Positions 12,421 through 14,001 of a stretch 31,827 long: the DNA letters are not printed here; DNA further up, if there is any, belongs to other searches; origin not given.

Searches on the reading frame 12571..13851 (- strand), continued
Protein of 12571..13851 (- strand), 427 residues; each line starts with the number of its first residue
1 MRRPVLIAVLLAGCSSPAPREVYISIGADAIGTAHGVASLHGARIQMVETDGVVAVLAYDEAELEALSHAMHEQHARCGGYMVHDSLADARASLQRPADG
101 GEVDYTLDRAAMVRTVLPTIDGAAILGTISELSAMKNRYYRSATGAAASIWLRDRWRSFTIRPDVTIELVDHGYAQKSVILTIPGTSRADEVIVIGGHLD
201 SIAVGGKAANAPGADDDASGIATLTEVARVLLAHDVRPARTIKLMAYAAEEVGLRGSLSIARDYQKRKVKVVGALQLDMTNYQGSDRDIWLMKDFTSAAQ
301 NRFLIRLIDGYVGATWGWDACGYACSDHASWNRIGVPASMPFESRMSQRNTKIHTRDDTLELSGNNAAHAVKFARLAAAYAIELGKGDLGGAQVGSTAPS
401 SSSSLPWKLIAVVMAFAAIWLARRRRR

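Call 38: find_related_loci(query=P0001, collection=metagenome_contigs, flank=10000)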
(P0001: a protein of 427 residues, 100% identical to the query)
Query P0001 (427 aa) in metagenome_contigs; peptide patterns used: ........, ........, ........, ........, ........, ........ (x = any residue, [..] = any of these).
194 stretches matched a pattern; 125 encode a relative of the query (tblastn E <= 1e-3); the best 80 are kept; 80 distinct loci.
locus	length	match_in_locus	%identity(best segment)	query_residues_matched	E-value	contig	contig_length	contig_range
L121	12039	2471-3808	66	1-427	0e+0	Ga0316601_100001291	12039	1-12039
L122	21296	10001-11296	68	1-417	0e+0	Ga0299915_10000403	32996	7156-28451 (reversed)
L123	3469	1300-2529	69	3-401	0e+0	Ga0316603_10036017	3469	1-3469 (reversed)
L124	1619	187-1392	69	3-402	0e+0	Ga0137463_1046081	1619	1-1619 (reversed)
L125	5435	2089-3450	63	1-427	0e+0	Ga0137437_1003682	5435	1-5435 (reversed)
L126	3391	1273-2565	65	1-427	0e+0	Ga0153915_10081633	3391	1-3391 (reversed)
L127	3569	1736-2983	71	1-411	0e+0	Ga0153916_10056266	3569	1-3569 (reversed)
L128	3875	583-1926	61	1-427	0e+0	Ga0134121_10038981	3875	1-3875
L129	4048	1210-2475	64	1-425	0e+0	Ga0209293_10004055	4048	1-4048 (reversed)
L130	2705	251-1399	69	21-392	0e+0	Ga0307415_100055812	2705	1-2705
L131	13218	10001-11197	68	1-389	7e-175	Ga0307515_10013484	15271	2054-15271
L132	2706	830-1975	70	13-392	0e+0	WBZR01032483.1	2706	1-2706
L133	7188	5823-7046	65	1-406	8e-175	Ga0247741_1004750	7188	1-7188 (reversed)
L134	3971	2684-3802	71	15-384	0e+0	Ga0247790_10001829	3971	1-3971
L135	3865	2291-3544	67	6-422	1e-180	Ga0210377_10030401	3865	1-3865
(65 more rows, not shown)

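Call 42: predict_structure(alignment_id=A3)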
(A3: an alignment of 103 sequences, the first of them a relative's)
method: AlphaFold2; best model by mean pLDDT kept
length: 427 residues; sequences in the alignment: 103
mean_pLDDT: 86.2   pTM: 0.83
mean pLDDT of the five models: 86.2, 86.0, 85.6, 84.8, 84.4
residues with pLDDT >= 90: 252; 70-90: 106; 50-70: 56; < 50: 13
segments of 3 or more residues with pLDDT < 50: 392-398
pLDDT, mean of each block of 10 residues (from residue 1): 64 78 92 96 95 93 89 75 89 78 93 98 93 87 93 98 98 95 98 95 71 70 97 98 94 85 95 90 77 92 98 94 81 92 67 54 73 97 96 50 62 91 87
secondary structure, 60 per line:
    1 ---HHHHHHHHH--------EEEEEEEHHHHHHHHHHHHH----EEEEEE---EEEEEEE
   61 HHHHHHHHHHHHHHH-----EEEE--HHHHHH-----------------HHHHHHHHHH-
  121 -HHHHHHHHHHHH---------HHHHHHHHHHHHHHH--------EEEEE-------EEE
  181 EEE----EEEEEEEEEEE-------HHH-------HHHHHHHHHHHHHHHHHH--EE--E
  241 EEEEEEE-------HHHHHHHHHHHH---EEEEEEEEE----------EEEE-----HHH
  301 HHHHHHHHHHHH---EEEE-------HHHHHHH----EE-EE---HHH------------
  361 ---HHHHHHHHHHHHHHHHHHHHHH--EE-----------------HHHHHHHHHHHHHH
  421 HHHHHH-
elements in order: H4-12 E21-27 H28-40 E45-50 E54-60 H61-75 E81-84 H87-92 H110-119 H122-133 H143-157 E166-170 E178-183 E188-198 H216-233 E240-247 H255-266 E270-278 E289-292 H298-312 E316-319 H327-333 H364-385 H407-426

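Call 44: fold_search(model_id=the predicted structure, library=pdb)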
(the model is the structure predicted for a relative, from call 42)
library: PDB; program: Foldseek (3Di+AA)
matches with E <= 10: 1490; with E <= 0.001: 391
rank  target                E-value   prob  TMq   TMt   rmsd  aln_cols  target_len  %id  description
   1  3b35                  2.7e-31  1.00  0.63  0.92   1.6       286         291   49  Crystal structure of the M180A mutant of the aminopeptidase from Vibrio proteolyticus (released 2007-11-27)
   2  2anp                  5.2e-31  1.00  0.63  0.92   1.6       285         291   49  Functional Glutamate 151 to Histidine mutant of the aminopeptidase from Aeromonas Proteolytica. (released 2005-10-04)
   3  3b3t                  2.2e-30  1.00  0.63  0.92   1.7       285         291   49  Crystal structure of the D118N mutant of the aminopeptidase from Vibrio proteolyticus (released 2007-11-27)
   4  3b3v                  2.3e-30  1.00  0.63  0.92   1.7       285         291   49  Crystal structure of the S228A mutant of the aminopeptidase from Vibrio proteolyticus (released 2007-11-27)
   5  1amp                  3.1e-30  1.00  0.63  0.92   1.7       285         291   49  CRYSTAL STRUCTURE OF AEROMONAS PROTEOLYTICA AMINOPEPTIDASE: A PROTOTYPICAL MEMBER OF THE CO-CATALYTIC ZINC ENZYME FAMILY (released 1994-08-31)
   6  5gne_A                2.4e-26  1.00  0.71  0.82   3.7       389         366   30  Crystal structure of LapB from Legionella pneumophila (released 2017-08-30)
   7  6ica_B                2.5e-26  1.00  0.73  0.83   3.7       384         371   28  The crystal structure of Legionella pneumophila LapA aminopeptidase (released 2019-11-06)
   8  6ica_A                4.2e-26  1.00  0.70  0.81   4.9       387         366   27  The crystal structure of Legionella pneumophila LapA aminopeptidase (released 2019-11-06)
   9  6ica_C                1.6e-25  1.00  0.72  0.81   3.9       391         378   26  The crystal structure of Legionella pneumophila LapA aminopeptidase (released 2019-11-06)
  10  6esl_B                2.8e-25  1.00  0.62  0.73  15.9       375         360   28  Crystal structure of the Legionella pneumoppila LapA (released 2018-04-04)
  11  6esl_A                4.8e-25  1.00  0.62  0.73  16.5       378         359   28  Crystal structure of the Legionella pneumoppila LapA (released 2018-04-04)
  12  6zep_A                4.5e-24  1.00  0.68  0.84   3.5       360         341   31  Flavourzyme Leucine Aminopeptidase A proenzyme (released 2021-06-16)
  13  6zeq_A                1.2e-22  1.00  0.62  0.87   2.0       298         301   34  Aspergillus oryzae Leucine Aminopeptidase A mature enzyme (released 2021-06-16)
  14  1qq9                  5.5e-13  1.00  0.49  0.73   4.1       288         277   19  STREPTOMYCES GRISEUS AMINOPEPTIDASE COMPLEXED WITH METHIONINE (released 2000-05-03)
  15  1tkf                  6.9e-13  1.00  0.50  0.76   3.9       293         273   20  Streptomyces griseus aminopeptidase complexed with D-tryptophan (released 2005-06-14)
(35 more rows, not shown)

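Call 56: find_encoding_contigs(protein=P0002, flank=3000, max_places=2)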
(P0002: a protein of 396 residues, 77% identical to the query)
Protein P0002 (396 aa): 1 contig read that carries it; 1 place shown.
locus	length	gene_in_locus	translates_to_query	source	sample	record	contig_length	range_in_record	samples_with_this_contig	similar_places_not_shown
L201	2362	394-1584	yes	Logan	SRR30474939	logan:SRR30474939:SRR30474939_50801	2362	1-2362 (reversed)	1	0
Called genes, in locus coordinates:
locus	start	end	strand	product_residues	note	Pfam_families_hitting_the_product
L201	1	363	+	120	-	?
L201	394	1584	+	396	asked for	PF04389:Peptidase_M28, PF01546:Peptidase_M20 (weak)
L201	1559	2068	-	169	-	PF00856:SET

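Call 57: find_encoding_contigs(protein=P0007, flank=3000, max_places=2)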
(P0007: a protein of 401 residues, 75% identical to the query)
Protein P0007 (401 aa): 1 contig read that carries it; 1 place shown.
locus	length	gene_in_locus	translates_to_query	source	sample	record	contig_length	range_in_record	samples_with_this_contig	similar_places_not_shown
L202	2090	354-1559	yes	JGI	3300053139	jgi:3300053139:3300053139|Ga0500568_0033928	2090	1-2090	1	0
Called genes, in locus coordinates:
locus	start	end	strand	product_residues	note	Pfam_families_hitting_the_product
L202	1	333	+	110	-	?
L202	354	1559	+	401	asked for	PF04389:Peptidase_M28, PF01546:Peptidase_M20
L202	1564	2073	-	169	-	PF00856:SET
